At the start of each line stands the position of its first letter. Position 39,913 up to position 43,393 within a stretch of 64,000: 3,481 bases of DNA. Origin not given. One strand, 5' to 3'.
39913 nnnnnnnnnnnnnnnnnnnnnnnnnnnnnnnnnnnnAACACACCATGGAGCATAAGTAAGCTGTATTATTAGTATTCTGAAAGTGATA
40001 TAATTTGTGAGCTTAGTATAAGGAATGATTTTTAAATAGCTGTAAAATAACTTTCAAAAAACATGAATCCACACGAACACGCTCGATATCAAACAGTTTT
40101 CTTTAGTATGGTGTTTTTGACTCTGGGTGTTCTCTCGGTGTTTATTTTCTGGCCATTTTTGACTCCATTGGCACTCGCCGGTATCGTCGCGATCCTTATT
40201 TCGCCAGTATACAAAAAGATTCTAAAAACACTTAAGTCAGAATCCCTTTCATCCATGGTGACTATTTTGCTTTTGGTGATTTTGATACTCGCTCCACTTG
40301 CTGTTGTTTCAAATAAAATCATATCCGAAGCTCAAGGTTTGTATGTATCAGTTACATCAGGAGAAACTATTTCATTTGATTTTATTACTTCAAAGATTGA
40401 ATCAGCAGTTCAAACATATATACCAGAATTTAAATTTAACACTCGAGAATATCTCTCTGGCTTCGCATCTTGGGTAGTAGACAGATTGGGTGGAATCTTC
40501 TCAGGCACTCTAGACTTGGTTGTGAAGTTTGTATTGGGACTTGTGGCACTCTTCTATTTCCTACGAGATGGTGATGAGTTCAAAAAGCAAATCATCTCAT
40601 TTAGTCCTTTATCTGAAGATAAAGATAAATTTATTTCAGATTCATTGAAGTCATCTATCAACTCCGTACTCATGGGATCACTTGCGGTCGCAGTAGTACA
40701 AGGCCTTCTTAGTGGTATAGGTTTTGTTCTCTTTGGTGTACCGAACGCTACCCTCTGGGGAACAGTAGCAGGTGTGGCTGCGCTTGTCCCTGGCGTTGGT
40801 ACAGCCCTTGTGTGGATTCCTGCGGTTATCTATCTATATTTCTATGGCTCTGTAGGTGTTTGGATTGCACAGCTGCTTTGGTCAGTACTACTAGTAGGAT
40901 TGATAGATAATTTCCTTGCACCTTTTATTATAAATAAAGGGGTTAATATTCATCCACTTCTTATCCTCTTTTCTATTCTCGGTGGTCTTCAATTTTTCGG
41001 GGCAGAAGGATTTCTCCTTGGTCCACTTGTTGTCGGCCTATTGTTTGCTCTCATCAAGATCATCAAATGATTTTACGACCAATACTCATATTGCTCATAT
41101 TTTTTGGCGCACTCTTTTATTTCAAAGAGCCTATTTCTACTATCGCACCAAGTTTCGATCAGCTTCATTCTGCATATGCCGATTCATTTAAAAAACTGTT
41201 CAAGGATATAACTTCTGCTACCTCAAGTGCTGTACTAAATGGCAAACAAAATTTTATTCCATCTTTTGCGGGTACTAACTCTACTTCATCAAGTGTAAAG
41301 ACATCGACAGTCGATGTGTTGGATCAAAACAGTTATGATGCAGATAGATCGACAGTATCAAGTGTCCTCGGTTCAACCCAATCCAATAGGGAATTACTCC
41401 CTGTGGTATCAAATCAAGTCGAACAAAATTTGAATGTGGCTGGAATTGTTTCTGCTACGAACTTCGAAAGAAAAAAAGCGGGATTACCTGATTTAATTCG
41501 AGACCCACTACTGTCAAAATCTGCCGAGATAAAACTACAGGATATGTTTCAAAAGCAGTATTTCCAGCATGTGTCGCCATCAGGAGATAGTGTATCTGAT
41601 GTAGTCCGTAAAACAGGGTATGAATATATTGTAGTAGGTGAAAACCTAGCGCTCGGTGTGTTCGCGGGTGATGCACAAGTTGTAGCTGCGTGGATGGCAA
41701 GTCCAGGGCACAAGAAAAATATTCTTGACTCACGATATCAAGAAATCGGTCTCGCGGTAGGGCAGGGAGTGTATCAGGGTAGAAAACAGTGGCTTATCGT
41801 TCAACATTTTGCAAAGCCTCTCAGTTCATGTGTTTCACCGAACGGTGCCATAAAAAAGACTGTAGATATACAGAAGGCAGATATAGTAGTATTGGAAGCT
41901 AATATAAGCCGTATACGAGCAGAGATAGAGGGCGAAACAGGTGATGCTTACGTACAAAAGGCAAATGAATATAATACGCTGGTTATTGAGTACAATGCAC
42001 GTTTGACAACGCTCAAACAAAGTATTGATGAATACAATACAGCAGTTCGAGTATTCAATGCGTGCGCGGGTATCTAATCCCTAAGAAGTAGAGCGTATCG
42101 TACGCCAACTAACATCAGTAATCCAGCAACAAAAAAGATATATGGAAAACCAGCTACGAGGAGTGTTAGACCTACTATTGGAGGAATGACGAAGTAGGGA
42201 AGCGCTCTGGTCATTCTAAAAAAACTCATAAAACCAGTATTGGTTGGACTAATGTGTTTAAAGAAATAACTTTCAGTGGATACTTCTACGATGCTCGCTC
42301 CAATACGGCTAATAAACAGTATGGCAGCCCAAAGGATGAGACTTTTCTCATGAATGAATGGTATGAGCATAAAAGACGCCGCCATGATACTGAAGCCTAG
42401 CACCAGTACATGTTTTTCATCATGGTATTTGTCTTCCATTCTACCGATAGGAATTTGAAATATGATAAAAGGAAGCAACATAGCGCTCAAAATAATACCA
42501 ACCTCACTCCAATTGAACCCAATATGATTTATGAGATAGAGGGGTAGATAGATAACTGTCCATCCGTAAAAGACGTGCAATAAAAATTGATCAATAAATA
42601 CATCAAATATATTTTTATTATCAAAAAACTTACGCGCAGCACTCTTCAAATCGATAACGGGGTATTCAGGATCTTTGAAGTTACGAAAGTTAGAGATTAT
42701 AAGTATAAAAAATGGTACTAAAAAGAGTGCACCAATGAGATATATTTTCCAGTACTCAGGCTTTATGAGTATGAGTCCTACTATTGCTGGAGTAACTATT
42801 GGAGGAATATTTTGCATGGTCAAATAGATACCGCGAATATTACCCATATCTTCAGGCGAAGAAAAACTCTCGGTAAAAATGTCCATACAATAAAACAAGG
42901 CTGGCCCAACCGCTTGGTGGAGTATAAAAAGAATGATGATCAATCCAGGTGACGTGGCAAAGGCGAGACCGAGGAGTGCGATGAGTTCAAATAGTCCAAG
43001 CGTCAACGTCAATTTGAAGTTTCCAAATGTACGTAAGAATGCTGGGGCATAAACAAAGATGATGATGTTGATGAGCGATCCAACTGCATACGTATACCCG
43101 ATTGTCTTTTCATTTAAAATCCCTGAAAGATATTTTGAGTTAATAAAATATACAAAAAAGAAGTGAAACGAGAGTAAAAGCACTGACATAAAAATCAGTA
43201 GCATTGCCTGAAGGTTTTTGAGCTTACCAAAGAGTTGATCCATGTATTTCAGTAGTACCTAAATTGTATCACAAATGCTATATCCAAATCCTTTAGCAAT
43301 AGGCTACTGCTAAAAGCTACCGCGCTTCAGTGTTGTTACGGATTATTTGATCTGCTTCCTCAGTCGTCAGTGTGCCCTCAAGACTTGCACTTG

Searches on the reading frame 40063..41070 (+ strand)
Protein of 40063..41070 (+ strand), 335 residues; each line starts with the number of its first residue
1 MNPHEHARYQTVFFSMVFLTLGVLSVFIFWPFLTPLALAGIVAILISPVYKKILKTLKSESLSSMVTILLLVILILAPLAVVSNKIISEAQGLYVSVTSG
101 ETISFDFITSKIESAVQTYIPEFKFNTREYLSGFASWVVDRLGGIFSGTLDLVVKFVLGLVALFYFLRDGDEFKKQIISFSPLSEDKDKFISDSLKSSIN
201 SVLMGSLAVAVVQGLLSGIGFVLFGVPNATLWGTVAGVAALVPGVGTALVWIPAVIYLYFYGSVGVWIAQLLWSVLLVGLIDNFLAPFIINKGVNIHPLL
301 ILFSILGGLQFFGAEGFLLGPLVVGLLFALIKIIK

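Call 26: search_protein_families(library=pfam, proteins=[window:40063-41070:+], max_evalue=0.001)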
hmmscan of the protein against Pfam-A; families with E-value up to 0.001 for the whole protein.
window:40063-41070:+ (335 aa): 1 family
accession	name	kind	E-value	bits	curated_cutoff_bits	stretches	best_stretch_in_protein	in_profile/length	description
PF01594.21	AI-2E_transport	-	7.8e-55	186.8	34.3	1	16-333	5-325/327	AI-2E family transporter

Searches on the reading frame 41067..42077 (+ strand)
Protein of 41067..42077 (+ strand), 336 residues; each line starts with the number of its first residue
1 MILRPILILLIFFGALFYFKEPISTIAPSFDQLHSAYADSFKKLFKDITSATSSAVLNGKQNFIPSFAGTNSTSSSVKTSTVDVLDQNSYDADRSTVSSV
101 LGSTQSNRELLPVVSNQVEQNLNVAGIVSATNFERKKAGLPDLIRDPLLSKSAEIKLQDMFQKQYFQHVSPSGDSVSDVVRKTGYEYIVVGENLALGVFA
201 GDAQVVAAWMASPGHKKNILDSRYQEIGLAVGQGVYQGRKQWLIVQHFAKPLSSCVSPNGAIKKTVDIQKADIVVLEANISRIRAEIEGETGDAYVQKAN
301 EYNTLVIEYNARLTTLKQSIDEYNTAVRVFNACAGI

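Call 26: search_protein_families(library=pfam, proteins=[window:41067-42077:+], max_evalue=0.001)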
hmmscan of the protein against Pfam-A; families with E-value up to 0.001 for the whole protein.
window:41067-42077:+ (336 aa): 1 family
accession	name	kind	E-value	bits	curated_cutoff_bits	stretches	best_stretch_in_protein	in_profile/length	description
PF00188.32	CAP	-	2.7e-12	48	21.1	1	129-245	2-114/117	Cysteine-rich secretory protein family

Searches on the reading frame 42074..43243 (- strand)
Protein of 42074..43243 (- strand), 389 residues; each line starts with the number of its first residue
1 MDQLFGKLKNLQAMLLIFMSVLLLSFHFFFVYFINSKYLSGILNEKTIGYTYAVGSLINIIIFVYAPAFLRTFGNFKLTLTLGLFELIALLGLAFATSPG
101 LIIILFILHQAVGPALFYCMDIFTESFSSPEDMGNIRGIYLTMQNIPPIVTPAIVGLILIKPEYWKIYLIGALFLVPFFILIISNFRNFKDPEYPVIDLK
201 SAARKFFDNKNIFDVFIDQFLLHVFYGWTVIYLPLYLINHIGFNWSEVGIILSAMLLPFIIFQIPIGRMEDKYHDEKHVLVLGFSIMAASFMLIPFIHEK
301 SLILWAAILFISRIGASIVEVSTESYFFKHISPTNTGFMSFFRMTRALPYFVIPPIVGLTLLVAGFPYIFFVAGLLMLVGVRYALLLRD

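Call 26: search_protein_families(library=pfam, proteins=[window:42074-43243:-], max_evalue=0.001)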
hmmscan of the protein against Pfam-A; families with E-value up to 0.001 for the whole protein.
window:42074-43243:- (389 aa): 2 families
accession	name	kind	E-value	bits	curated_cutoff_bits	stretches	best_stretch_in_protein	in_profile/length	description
PF07690.21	MFS_1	-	3.5e-21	75.9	33.4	2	219-383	5-167/347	Major Facilitator Superfamily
PF12832.13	MFS_1_like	-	9.3e-08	31.9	25.2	1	4-143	205-345/373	MFS_1 like family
